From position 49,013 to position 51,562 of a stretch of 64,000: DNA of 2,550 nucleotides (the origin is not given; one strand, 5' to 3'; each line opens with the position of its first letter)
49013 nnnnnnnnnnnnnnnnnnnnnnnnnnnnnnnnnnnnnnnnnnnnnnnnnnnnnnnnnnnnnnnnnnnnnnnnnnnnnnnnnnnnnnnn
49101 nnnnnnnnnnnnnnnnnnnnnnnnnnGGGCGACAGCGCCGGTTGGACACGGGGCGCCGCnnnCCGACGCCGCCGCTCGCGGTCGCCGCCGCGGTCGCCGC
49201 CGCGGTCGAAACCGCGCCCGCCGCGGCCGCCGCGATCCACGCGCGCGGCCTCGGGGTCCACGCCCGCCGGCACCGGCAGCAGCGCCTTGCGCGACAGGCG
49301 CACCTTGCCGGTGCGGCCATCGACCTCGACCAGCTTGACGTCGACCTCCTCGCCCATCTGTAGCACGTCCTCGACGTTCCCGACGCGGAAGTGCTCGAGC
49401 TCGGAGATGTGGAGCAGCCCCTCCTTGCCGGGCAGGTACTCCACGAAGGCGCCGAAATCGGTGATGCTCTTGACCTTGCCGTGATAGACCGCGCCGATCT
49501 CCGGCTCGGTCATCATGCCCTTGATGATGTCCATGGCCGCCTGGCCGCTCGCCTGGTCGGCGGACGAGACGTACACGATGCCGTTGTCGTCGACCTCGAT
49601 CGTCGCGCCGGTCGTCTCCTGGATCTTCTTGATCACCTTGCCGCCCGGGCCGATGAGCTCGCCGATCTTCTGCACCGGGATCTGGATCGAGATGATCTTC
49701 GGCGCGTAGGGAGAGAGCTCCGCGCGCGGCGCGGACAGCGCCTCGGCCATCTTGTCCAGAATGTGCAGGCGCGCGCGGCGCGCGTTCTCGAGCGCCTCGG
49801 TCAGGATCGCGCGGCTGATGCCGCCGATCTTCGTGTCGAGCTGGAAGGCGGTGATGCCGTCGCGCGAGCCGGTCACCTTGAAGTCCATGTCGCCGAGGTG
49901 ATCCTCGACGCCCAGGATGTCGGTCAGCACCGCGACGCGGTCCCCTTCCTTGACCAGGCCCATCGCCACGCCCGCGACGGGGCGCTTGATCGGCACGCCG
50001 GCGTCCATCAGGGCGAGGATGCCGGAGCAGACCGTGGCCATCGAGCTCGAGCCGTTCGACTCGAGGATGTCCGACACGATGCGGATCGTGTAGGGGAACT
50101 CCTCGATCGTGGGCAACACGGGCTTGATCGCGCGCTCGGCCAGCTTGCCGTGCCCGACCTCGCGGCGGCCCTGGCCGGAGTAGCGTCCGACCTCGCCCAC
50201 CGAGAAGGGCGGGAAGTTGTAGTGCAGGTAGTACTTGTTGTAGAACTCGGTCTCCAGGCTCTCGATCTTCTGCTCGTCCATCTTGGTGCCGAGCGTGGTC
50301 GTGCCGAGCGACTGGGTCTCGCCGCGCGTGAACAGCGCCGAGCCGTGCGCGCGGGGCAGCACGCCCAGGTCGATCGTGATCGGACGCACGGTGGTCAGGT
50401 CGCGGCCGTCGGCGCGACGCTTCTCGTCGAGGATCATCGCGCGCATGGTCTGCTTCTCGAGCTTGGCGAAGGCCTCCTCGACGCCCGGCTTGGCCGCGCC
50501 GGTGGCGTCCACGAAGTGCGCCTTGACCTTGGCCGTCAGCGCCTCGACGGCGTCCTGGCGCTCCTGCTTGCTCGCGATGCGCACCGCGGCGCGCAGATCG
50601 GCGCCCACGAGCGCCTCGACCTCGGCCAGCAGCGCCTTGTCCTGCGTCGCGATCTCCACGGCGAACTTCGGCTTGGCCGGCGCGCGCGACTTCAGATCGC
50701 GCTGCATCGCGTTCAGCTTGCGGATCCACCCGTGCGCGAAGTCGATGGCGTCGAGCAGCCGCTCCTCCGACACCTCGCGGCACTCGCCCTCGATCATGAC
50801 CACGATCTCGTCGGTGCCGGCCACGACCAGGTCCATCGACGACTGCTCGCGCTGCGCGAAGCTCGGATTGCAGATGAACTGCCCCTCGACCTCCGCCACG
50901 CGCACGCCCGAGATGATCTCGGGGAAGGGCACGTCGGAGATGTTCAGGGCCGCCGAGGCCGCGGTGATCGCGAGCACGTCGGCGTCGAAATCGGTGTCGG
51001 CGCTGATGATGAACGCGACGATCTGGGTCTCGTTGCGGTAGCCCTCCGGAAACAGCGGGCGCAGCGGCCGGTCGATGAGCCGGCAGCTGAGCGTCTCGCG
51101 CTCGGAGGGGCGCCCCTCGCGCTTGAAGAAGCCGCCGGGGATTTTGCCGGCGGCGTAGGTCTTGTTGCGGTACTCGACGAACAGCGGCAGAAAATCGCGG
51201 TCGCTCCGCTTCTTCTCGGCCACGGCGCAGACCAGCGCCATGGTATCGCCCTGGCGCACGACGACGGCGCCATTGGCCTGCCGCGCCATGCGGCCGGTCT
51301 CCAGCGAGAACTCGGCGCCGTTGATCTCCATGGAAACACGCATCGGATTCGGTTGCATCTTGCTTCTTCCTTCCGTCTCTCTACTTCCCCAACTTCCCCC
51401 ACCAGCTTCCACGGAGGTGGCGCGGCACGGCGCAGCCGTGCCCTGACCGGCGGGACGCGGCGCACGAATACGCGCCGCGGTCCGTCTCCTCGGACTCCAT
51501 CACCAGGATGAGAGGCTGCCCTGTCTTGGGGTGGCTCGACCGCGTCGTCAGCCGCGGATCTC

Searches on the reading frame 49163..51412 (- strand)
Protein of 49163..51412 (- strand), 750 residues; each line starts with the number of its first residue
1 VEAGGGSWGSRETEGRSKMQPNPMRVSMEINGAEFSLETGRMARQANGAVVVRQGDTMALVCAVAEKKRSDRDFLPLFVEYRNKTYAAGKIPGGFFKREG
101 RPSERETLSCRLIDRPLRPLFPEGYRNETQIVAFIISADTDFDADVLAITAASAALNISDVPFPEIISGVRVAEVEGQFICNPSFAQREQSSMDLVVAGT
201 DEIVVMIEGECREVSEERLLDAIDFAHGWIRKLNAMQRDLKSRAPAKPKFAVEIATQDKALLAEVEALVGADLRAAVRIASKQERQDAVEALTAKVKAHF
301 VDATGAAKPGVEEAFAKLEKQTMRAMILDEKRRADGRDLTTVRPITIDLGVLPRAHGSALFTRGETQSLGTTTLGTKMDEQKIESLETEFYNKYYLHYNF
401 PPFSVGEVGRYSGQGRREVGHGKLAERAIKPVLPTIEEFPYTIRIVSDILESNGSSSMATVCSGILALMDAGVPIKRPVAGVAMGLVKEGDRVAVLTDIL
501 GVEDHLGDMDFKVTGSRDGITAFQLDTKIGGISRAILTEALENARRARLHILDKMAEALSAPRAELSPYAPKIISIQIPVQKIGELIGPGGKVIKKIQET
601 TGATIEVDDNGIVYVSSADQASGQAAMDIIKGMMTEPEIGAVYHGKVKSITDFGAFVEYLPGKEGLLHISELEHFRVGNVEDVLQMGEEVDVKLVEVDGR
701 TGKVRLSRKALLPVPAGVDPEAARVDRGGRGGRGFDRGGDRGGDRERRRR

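Call 40: search_protein_families(library=pfam, proteins=[window:49163-51412:-], max_evalue=0.001)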
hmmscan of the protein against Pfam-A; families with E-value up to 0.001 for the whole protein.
window:49163-51412:- (750 aa): 6 families
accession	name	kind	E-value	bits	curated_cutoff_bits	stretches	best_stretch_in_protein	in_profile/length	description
PF01138.27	RNase_PH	-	9.8e-58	194.6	25.5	2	35-162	5-130/130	3' exoribonuclease family, domain 1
PF03725.20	RNase_PH_C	-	2.7e-22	78.9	20.8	2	166-227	2-65/67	3' exoribonuclease family, domain 2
PF00575.29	S1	-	1.5e-18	67.4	22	1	636-709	1-74/74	S1 RNA binding domain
PF03726.19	PNPase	-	2.3e-15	57.3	24.6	1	261-338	2-81/81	Polyribonucleotide nucleotidyltransferase, RNA binding domain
PF00013.35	KH_1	-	6.6e-11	42.2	21.5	1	574-630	2-64/66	KH domain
PF22675.2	KH-I_KHDC4-BBP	-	0.00012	22.3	30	1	583-624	8-49/76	KHDC4/BBP-like, KH-domain type I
